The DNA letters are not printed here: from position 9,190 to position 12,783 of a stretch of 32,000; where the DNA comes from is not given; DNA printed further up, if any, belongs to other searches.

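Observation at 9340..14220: AT-rich four-gene operon (GAF-GAF histidine-kinase-like protein, orphan receiver, 2-TM protein, coiled-coil protein) with no recognisable output: candidate undescribed signalling or defence module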

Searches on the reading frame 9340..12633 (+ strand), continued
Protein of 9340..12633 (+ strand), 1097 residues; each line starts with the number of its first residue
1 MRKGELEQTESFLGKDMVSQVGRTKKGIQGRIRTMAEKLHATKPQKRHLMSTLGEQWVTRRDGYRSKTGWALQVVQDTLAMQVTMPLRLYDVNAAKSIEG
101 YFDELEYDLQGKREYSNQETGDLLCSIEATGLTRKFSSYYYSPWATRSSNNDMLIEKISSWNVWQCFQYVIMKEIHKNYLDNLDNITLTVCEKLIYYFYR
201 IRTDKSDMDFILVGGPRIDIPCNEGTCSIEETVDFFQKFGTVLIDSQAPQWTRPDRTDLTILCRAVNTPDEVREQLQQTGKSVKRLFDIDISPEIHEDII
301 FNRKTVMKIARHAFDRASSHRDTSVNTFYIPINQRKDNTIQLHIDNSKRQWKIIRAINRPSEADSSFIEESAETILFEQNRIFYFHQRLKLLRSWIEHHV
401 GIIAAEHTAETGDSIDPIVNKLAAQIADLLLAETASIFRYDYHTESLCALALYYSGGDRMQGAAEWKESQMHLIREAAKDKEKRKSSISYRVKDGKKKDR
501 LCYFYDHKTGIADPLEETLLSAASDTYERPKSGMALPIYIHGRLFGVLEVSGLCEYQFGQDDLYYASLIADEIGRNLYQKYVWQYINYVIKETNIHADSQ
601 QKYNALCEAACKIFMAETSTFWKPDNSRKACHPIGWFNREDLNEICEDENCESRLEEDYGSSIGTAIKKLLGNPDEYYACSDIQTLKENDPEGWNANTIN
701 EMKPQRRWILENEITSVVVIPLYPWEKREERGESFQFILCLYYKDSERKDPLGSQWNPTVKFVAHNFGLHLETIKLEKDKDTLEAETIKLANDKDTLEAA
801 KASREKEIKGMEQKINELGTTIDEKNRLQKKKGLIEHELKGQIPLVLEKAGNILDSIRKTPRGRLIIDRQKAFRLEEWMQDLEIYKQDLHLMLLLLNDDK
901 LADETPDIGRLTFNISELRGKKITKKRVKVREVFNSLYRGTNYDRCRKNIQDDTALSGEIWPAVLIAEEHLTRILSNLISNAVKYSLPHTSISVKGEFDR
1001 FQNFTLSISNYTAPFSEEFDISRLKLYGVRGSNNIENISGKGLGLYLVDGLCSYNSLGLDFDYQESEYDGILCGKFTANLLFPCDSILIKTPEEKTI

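Call 65: fold_search(model_id=the predicted structure, library=pdb)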
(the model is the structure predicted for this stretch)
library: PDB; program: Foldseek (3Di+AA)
matches with E <= 10: 757; with E <= 0.001: 374
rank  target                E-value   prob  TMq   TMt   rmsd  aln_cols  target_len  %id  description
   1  9eut_A                2.0e-15  1.00  0.17  0.23  27.3       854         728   12  Cryo-EM structure of the full-length Pseudomonas aeruginosa bacteriophytochrome in its Pr state (released 2024-09-04)
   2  8upk_A                1.5e-12  1.00  0.15  0.20  36.2       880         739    9  Pr/Pfr heterodimer (hybrid) state of Stigmatella aurantiaca bacteriophytochrome 2 (released 2024-09-25)
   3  8isj_A                8.2e-12  1.00  0.18  0.21  25.4       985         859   10  Pr conformer of Arabidopsis thaliana phytochrome A - AtphyA-Pr (released 2023-08-09)
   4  8isi_A                1.0e-11  1.00  0.19  0.22  25.0       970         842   10  Photochromobilin-free form of Arabidopsis thaliana phytochrome A - apo-AtphyA (released 2023-08-09)
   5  9a5d_A                9.0e-11  1.00  0.13  0.22  62.4       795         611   11  Integrative model of WALK-YYCH by crosslinking MS and deep learning (released 2024-09-18)
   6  7rzw_B                1.1e-10  1.00  0.18  0.21  22.9       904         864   10  CryoEM structure of Arabidopsis thaliana phytochrome B (released 2022-04-13)
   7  8isj_B                2.3e-10  1.00  0.18  0.21  25.7       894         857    9  Pr conformer of Arabidopsis thaliana phytochrome A - AtphyA-Pr (released 2023-08-09)
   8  8isi_B                2.3e-10  1.00  0.18  0.22  26.2       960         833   10  Photochromobilin-free form of Arabidopsis thaliana phytochrome A - apo-AtphyA (released 2023-08-09)
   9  8isk_A                3.7e-10  1.00  0.17  0.21  25.4       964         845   10  Pr conformer of Zea mays phytochrome A1 - ZmphyA1-Pr (released 2023-08-09)
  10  8f5z_B                5.1e-10  1.00  0.18  0.21  25.4       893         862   10  Composite map of CryoEM structure of Arabidopsis thaliana phytochrome A (released 2023-06-28)
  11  8f5z_A                8.2e-10  1.00  0.18  0.22  23.7       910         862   10  Composite map of CryoEM structure of Arabidopsis thaliana phytochrome A (released 2023-06-28)
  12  8isk_B                8.2e-10  1.00  0.18  0.21  24.4       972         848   10  Pr conformer of Zea mays phytochrome A1 - ZmphyA1-Pr (released 2023-08-09)
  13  8iff_A                8.6e-10  1.00  0.18  0.21  24.3       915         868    9  Cryo-EM structure of Arabidopsis phytochrome A. (released 2023-08-02)
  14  9epn_A                4.6e-09  1.00  0.15  0.51  10.3       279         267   16  Crystal structure of HprS histidine kinase cytoplasmic fragment from Escherichia coli (released 2025-01-22)
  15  9epn_B                6.6e-09  1.00  0.15  0.54  10.6       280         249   18  Crystal structure of HprS histidine kinase cytoplasmic fragment from Escherichia coli (released 2025-01-22)
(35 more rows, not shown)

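Call 69: list_cluster_members(proteins=[P0013, P0014, P0015, P0016, P0018, P0019, P0020, P0021, P0022, P0023])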
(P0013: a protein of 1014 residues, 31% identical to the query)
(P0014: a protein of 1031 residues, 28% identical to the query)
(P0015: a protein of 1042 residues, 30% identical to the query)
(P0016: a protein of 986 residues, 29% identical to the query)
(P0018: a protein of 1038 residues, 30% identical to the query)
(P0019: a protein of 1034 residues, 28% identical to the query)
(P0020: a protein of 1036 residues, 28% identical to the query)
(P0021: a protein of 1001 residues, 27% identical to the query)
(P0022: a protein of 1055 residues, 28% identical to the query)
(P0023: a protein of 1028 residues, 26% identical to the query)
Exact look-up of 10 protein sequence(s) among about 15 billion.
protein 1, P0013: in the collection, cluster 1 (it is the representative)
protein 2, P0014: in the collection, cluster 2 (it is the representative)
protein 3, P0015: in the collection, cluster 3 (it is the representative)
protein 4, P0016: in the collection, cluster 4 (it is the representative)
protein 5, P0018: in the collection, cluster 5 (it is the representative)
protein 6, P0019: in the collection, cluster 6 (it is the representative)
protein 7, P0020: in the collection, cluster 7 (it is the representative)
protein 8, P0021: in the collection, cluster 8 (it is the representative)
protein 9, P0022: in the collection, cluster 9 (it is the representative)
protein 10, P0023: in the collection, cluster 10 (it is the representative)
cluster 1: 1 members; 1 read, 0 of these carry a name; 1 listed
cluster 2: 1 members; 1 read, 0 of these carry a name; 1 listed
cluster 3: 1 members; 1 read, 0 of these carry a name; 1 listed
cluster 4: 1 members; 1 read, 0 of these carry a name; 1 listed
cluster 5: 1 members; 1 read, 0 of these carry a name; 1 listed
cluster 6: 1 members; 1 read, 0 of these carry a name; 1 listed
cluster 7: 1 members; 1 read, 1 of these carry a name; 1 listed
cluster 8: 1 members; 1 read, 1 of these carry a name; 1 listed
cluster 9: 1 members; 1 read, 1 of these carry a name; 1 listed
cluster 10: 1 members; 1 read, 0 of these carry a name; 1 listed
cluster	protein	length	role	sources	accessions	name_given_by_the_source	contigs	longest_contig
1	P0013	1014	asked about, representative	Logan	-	-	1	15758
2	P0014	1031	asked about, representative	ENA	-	-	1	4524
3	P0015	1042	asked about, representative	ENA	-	-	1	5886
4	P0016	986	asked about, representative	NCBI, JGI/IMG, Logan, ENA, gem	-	-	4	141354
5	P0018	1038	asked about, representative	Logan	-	-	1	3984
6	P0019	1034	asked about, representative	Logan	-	-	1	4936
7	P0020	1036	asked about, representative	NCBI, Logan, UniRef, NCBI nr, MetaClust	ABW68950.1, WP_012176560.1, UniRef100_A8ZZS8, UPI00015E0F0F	GAF domain-containing sensor histidine kinase [Desulfosudis oleivorans] | Histidine kinase n=1 Tax=Desulfosudis oleivorans (strain DSM 6200 / JCM 39069 / Hxd3) ... | ATP-binding protein [Desulfosudis oleivorans]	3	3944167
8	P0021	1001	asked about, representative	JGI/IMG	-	signal transduction histidine kinase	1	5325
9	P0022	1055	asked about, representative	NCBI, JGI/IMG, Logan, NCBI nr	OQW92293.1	MAG: hypothetical protein BWK78_02120 [Thiotrichaceae bacterium IS1]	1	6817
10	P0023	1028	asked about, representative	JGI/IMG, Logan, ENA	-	-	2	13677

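Call 70: find_encoding_contigs(protein=P0020, flank=10000, max_places=1)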
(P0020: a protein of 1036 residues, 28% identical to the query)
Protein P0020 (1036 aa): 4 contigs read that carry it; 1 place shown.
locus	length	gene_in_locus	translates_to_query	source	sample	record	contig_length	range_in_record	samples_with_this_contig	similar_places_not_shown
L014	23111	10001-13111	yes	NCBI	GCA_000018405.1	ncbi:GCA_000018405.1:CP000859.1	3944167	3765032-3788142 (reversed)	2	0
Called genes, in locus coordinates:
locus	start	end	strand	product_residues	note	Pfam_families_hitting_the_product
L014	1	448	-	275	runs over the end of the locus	PF01869:BcrAD_BadFG, PF02782:FGGY_C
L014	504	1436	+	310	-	PF01678:DAP_epimerase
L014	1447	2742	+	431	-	PF00330:Aconitase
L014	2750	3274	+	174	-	PF00694:Aconitase_C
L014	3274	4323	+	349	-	PF03480:DctP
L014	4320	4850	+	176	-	PF04290:DctQ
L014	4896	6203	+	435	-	PF06808:DctM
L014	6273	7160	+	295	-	PF16811:TAtT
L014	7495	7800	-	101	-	PF00589:Phage_integrase (weak)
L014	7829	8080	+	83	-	-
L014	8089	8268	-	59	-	-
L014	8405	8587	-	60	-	-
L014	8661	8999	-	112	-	-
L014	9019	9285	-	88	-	-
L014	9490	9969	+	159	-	-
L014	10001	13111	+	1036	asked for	PF01590:GAF (faint), PF13185:GAF_2 (faint), PF02518:HATPase_c (weak)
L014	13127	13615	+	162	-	-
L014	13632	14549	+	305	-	-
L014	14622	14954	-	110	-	-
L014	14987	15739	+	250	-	PF13411:MerR_1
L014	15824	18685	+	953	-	PF02384:N6_Mtase, PF20473:MmeI_Mtase, PF07669:Eco57I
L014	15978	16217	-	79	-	-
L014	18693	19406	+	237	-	-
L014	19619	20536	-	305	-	PF08843:AbiEii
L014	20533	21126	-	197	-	PF13338:AbiEi_4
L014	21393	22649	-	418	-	PF13173:AAA_14, PF13635:DUF4143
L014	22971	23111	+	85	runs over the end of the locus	-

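Call 71: find_encoding_contigs(protein=P0016, flank=10000, max_places=1)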
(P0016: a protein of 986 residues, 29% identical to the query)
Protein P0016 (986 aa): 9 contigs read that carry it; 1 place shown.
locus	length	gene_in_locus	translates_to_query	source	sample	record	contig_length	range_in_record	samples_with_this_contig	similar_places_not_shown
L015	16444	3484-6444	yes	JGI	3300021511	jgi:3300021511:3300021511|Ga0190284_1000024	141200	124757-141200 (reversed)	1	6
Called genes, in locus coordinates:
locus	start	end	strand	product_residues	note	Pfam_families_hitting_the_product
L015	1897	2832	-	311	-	PF00056:Ldh_1_N, PF02866:Ldh_1_C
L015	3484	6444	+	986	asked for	PF01590:GAF (faint), PF02518:HATPase_c (weak)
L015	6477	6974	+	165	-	-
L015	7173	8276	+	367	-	-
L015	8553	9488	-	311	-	PF00056:Ldh_1_N, PF02866:Ldh_1_C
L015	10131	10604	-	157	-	PF04390:LptE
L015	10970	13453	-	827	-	PF00133:tRNA-synt_1, PF01921:tRNA-synt_1f (faint), PF01406:tRNA-synt_1e (faint), PF09334:tRNA-synt_1g, PF13603:tRNA-synt_1_2, PF00133:tRNA-synt_1, PF09334:tRNA-synt_1g, PF08264:Anticodon_1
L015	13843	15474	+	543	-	PF03721:UDPG_MGDP_dh_N, PF00984:UDPG_MGDP_dh, PF03720:UDPG_MGDP_dh_C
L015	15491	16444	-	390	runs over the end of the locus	PF02661:Fic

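Call 72: search_protein_families(library=pfam, proteins=[P0074, P0081, P0099, P0106, P0121, P0141, P0116, P0067], max_evalue=0.001)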
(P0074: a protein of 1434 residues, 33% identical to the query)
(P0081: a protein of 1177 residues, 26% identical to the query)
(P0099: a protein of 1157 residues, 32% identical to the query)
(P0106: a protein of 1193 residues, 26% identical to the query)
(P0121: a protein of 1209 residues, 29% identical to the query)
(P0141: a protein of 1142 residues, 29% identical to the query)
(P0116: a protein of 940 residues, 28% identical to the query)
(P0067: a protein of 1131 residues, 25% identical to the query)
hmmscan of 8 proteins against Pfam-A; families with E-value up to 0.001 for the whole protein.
P0074 (1434 aa): 2 families
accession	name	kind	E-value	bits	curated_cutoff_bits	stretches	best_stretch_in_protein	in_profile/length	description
PF13289.12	SIR2_2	-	1.4e-16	61.3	24.5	1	1169-1323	2-128/141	SIR2-like domain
PF01590.32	GAF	-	2.4e-05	25.3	22.4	1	513-694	3-129/133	GAF domain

P0081 (1177 aa): 2 families
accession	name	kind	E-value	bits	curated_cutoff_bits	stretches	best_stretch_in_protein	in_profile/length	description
PF02518.31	HATPase_c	-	6.6e-08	33.4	26.4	1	1062-1155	4-94/111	Histidine kinase-, DNA gyrase B-, and HSP90-like ATPase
PF01590.32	GAF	-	2.8e-06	28.3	22.4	1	481-630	7-129/133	GAF domain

P0099 (1157 aa): 3 families
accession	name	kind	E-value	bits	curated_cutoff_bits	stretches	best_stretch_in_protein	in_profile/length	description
PF02518.31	HATPase_c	-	1.7e-09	38.6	26.4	1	1041-1127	3-84/111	Histidine kinase-, DNA gyrase B-, and HSP90-like ATPase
PF01590.32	GAF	-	1.8e-05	25.7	22.4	1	471-618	7-130/133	GAF domain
PF13185.12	GAF_2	-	7.3e-05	23.4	28.6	1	465-615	3-129/136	GAF domain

P0106 (1193 aa): 3 families
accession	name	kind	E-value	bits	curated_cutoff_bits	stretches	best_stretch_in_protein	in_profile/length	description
PF13185.12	GAF_2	-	1.8e-07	31.9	28.6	1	549-692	6-132/136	GAF domain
PF01590.32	GAF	-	3.1e-06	28.2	22.4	1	551-692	6-130/133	GAF domain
PF02518.31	HATPase_c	-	3.9e-05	24.5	26.4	1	1081-1171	2-93/111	Histidine kinase-, DNA gyrase B-, and HSP90-like ATPase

P0121 (1209 aa): 3 families
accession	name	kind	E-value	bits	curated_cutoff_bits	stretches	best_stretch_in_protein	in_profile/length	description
PF13185.12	GAF_2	-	6.5e-07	30.1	28.6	1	555-664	35-134/136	GAF domain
PF01590.32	GAF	-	0.00031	21.7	22.4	0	585-665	55-133/133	GAF domain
PF02518.31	HATPase_c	-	0.00039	21.3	26.4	1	1092-1204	5-108/111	Histidine kinase-, DNA gyrase B-, and HSP90-like ATPase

P0141 (1142 aa): 0 families

P0116 (940 aa): 3 families
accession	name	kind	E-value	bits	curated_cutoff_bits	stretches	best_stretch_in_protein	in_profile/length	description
PF13676.11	TIR_2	-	6.3e-21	75.6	28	1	7-139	1-121/122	TIR domain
PF13185.12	GAF_2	-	1.5e-10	41.8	28.6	1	598-746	4-129/136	GAF domain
PF01590.32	GAF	-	1e-05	26.5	22.4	0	849-926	61-129/133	GAF domain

P0067 (1131 aa): 3 families
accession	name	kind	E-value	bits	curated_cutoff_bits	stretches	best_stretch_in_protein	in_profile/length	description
PF13185.12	GAF_2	-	1.6e-05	25.6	28.6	1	513-622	35-134/136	GAF domain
PF01590.32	GAF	-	9.1e-05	23.4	22.4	1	544-622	57-132/133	GAF domain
PF02518.31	HATPase_c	-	0.00012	22.9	26.4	1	1013-1103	7-93/111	Histidine kinase-, DNA gyrase B-, and HSP90-like ATPase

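Call 79: find_encoding_contigs(protein=P0116, flank=8000, max_places=2)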
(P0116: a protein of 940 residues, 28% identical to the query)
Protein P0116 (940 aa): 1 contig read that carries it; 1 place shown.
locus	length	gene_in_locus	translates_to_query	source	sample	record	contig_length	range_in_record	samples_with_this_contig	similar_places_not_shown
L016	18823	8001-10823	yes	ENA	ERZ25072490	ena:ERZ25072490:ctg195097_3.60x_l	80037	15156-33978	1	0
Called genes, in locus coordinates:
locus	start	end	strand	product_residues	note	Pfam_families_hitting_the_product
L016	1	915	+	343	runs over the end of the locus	PF00294:PfkB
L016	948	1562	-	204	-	PF01081:Aldolase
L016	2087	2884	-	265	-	-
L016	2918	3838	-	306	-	-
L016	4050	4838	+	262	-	-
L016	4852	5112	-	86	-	-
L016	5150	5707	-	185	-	PF07336:ABATE, PF11706:zf-CGNR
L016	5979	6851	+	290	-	PF11138:DUF2911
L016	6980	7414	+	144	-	-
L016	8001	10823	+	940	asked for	PF13676:TIR_2, PF01590:GAF (faint), PF13185:GAF_2 (faint)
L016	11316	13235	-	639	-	-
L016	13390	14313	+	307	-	PF13485:Peptidase_MA_2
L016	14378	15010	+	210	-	-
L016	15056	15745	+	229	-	PF09365:DUF2461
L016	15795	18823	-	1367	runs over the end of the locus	PF20703:nSTAND1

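Call 94: search_dna_similar(query=window:9442-12633:+, collection=plasmids, mode=protein, max_evalue=1e-8, max_rows=15)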
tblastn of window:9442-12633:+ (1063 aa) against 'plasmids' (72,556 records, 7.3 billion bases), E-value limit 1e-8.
No match.

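Call 95: find_encoding_contigs(protein=P0013, flank=10000, max_places=1)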
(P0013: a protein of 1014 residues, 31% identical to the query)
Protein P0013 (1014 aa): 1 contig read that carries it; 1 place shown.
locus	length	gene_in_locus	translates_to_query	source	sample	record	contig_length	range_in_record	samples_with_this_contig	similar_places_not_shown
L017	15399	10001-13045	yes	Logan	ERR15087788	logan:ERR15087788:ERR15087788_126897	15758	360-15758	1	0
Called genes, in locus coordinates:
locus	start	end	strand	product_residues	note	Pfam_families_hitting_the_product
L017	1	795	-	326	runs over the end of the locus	PF04389:Peptidase_M28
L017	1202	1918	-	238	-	-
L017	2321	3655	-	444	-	-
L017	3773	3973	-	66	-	-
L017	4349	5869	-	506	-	PF00300:His_Phos_1 (weak), PF12275:DUF3616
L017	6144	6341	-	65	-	-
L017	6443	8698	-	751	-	PF00149:Metallophos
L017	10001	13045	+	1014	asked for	PF01590:GAF (weak), PF13185:GAF_2 (faint), PF02518:HATPase_c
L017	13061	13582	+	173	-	-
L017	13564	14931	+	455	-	-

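Call 96: find_encoding_contigs(protein=P0023, flank=10000, max_places=1)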
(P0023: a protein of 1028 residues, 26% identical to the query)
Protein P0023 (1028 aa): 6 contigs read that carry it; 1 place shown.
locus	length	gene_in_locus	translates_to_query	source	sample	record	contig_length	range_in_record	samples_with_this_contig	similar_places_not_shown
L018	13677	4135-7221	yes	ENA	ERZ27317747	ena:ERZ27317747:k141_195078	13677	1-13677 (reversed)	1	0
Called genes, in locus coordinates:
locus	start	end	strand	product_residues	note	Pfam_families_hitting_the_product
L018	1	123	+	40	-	?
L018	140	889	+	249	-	PF00106:adh_short, PF08659:KR, PF13561:adh_short_C2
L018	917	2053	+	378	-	PF00378:ECH_1, PF16113:ECH_2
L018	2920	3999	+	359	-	PF00465:Fe-ADH, PF25137:ADH_Fe_C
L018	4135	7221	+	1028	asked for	PF01590:GAF, PF13185:GAF_2 (weak), PF02518:HATPase_c (weak)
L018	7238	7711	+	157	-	-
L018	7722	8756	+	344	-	-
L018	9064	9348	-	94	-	-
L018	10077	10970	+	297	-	PF16289:PIN_12, PF18476:PIN_8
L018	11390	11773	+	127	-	-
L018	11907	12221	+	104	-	PF01906:YbjQ_1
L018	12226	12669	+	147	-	PF01906:YbjQ_1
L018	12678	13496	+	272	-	PF01435:Peptidase_M48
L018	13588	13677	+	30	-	?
